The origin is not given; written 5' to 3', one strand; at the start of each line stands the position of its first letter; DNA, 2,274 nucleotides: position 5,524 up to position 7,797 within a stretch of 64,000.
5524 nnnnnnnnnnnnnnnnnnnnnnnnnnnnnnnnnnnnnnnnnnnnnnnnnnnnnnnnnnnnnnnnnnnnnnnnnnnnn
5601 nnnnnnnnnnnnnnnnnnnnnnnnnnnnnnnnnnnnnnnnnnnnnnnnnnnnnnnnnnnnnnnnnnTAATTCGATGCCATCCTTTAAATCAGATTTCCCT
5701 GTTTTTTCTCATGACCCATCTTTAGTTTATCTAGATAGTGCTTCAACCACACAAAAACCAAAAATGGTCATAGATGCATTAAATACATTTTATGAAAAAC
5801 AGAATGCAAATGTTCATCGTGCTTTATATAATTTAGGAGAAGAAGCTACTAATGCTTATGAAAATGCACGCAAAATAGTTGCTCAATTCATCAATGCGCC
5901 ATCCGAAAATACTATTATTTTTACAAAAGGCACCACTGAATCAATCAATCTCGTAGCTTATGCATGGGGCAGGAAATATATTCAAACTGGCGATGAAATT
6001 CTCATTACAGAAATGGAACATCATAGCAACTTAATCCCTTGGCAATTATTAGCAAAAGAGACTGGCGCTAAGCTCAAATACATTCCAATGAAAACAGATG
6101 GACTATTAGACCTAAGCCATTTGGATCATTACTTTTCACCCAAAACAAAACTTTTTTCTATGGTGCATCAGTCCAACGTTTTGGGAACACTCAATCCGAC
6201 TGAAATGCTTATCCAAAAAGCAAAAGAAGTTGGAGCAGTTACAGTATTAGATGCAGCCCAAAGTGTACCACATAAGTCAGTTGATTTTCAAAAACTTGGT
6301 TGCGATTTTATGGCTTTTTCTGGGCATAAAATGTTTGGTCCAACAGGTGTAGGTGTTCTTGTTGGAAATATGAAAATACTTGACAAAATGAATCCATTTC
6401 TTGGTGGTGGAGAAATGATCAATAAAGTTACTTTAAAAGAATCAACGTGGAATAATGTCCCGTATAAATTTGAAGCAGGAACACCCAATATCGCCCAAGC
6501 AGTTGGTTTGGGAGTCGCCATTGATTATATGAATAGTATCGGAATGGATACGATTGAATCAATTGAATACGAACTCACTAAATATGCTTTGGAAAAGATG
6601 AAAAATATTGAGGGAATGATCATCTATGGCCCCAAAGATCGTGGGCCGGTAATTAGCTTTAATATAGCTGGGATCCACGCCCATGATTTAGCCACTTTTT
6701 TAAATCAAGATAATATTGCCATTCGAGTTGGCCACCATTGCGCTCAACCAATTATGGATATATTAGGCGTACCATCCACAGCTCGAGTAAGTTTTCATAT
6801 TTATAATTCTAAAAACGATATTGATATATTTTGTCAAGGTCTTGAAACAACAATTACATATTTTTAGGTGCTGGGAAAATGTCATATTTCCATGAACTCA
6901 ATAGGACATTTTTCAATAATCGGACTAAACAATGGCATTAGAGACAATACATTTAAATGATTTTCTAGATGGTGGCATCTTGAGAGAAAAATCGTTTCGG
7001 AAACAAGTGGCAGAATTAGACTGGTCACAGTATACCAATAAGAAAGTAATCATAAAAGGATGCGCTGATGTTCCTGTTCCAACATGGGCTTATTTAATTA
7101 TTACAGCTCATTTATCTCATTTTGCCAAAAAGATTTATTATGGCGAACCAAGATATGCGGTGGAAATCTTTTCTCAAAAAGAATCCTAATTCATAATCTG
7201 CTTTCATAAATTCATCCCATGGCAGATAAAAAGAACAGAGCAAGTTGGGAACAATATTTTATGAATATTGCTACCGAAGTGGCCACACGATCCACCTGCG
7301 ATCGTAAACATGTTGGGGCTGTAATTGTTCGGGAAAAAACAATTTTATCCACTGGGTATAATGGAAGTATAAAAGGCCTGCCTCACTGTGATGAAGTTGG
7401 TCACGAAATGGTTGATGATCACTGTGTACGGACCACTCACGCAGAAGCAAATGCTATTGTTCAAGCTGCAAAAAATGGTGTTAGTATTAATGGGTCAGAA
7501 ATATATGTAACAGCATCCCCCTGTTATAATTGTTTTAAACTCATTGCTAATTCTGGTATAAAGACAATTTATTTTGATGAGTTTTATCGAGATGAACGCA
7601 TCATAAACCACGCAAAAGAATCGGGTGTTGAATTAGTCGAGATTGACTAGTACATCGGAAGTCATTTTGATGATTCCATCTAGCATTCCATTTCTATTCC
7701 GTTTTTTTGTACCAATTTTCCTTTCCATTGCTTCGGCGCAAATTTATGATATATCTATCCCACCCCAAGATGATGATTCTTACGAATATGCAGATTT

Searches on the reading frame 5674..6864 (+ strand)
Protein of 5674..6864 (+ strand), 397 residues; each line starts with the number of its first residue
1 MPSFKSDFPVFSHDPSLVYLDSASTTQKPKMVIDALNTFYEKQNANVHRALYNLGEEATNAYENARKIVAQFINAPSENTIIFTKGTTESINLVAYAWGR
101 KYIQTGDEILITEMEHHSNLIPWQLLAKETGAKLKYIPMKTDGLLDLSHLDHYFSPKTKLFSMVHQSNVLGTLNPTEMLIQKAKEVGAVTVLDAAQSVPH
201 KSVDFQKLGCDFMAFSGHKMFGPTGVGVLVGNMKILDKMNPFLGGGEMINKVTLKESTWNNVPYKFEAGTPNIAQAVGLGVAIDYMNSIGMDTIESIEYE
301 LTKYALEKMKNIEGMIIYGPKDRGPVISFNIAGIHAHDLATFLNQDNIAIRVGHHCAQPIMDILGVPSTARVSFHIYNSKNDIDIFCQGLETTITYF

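Call 14: search_protein_families(library=pfam, proteins=[window:5674-6864:+], max_evalue=0.001)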
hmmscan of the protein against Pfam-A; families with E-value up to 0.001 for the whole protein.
window:5674-6864:+ (397 aa): 2 families
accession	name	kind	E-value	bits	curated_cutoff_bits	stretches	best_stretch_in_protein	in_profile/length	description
PF00266.25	Aminotran_5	-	4.9e-151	503.4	21.5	1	18-386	1-371/371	Aminotransferase class-V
PF03841.19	SelA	-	0.00097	18.7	22.8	0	204-240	198-234/367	L-seryl-tRNA selenium transferase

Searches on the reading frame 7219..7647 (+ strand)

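Call 14: search_protein_families(library=pfam, proteins=[window:7219-7647:+], max_evalue=0.001)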
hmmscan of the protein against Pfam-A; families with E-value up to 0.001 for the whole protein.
window:7219-7647:+ (143 aa): 2 families
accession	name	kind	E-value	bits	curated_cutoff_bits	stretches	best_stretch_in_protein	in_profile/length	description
PF00383.29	dCMP_cyt_deam_1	-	4.8e-27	94.3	25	1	9-119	2-100/102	Cytidine and deoxycytidylate deaminase zinc-binding region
PF14437.12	MafB19-deam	-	5.9e-19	68.8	27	1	9-120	2-100/142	MafB19-like deaminase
